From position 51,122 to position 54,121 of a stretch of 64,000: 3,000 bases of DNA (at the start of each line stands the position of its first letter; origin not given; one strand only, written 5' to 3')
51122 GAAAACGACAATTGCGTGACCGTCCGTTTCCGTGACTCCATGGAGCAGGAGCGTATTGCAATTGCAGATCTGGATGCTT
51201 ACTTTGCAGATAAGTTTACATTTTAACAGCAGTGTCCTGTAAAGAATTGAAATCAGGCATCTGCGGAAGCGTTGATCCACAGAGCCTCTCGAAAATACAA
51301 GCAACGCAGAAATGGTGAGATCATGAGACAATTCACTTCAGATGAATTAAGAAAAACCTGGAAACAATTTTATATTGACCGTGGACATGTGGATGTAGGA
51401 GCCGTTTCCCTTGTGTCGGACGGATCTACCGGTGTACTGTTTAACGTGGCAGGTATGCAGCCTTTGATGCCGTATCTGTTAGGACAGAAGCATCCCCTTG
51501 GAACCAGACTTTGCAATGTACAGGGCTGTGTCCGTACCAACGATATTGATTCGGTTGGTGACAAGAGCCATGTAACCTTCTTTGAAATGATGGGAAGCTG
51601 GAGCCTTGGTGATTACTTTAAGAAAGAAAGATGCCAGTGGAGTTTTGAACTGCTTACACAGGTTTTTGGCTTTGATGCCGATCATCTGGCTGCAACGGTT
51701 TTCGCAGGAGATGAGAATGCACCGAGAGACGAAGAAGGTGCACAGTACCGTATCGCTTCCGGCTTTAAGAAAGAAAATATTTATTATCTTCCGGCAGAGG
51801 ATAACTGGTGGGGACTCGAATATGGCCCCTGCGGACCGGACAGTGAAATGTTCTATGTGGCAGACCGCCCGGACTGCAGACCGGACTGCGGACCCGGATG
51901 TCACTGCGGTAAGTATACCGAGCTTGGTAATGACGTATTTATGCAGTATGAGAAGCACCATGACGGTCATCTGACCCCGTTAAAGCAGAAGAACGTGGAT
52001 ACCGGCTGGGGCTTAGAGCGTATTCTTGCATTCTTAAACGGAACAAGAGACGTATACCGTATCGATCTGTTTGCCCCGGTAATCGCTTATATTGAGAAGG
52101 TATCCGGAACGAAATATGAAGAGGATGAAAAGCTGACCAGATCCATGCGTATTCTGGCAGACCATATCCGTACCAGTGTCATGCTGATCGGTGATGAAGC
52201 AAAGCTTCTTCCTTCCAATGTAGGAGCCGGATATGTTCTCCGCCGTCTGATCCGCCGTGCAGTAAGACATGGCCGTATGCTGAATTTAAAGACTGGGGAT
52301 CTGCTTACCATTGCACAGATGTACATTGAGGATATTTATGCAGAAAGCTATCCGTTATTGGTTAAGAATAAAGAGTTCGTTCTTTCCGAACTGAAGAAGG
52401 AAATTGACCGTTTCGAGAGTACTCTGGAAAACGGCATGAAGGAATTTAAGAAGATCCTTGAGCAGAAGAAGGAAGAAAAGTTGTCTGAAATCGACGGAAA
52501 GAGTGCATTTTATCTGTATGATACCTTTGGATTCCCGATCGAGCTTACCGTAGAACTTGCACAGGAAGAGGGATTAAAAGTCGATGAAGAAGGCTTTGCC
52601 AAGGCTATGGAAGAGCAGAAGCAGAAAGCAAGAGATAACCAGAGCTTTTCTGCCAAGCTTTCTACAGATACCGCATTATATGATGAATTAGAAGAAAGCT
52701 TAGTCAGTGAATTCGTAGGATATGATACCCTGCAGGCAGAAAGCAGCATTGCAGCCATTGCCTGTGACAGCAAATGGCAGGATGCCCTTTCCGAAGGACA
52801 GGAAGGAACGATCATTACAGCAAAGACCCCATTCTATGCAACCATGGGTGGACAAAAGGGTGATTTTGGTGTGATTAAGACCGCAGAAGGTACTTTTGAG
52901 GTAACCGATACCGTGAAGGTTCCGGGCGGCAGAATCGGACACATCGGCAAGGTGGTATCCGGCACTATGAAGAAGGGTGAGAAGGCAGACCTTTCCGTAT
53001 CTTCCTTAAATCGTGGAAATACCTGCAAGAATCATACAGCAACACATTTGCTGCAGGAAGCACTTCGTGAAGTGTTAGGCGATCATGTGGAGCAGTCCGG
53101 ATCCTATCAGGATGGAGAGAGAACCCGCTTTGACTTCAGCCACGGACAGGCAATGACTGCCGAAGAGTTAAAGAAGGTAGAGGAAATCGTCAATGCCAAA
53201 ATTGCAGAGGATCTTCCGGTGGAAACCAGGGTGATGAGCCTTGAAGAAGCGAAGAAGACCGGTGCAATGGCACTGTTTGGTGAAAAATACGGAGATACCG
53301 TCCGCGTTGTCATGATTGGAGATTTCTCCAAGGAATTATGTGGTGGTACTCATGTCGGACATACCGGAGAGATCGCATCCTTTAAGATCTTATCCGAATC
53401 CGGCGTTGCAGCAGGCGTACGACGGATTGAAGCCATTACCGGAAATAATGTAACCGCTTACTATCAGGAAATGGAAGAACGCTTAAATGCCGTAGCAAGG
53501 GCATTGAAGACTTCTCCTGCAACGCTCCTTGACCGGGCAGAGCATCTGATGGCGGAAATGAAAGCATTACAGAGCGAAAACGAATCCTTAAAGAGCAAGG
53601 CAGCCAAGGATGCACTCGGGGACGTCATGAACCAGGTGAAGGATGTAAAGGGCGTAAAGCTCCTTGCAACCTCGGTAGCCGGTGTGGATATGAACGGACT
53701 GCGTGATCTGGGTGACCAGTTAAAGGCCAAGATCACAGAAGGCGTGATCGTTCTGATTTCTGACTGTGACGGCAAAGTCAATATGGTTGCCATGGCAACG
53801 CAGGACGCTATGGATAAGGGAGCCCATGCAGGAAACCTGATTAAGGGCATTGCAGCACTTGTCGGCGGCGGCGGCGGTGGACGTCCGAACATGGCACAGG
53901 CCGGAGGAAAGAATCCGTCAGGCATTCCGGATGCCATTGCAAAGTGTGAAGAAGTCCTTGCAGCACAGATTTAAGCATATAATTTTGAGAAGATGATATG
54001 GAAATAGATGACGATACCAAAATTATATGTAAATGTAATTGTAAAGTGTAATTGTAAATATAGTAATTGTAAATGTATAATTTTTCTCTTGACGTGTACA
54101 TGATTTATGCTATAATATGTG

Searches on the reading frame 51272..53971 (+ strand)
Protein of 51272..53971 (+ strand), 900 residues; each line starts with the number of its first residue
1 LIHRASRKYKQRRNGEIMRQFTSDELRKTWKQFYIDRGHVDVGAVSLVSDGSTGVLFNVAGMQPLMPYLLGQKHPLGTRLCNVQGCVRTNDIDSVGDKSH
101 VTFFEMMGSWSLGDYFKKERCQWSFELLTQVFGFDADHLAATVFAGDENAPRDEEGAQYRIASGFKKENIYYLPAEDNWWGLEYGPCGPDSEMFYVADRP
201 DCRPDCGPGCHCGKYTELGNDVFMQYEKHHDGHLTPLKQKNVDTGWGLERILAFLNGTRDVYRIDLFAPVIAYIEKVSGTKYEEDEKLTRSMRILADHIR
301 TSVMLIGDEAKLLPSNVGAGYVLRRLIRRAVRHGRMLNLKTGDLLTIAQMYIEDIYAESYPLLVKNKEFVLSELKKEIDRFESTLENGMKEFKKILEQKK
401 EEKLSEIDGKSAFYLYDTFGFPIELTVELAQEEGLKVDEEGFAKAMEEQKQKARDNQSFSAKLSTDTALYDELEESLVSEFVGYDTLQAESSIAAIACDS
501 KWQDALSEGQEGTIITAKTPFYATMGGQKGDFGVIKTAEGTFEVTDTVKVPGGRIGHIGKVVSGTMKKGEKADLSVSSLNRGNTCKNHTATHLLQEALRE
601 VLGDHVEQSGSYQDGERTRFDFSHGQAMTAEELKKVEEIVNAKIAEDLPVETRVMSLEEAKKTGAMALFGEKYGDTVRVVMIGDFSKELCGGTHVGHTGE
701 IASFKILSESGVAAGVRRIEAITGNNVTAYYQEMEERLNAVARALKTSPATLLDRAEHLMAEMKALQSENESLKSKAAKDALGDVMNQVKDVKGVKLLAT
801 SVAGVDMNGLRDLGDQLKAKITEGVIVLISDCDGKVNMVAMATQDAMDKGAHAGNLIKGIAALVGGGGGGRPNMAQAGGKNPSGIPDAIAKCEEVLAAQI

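Call 33: search_protein_families(library=pfam, proteins=[window:51272-53971:+], max_evalue=0.00001)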
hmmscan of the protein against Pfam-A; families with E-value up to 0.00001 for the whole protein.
window:51272-53971:+ (900 aa): 3 families
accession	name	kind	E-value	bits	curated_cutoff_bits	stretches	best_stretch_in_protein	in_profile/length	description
PF01411.24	tRNA-synt_2c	-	5.9e-147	491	30.3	1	25-576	1-548/552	tRNA synthetases class II (A)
PF07973.19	tRNA_SAD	-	3e-19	69.2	24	1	677-720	1-44/44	Threonyl and Alanyl tRNA synthetase second additional domain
PF02272.25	DHHA1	-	1.6e-14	54.7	25.9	1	795-897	2-101/102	DHHA1 domain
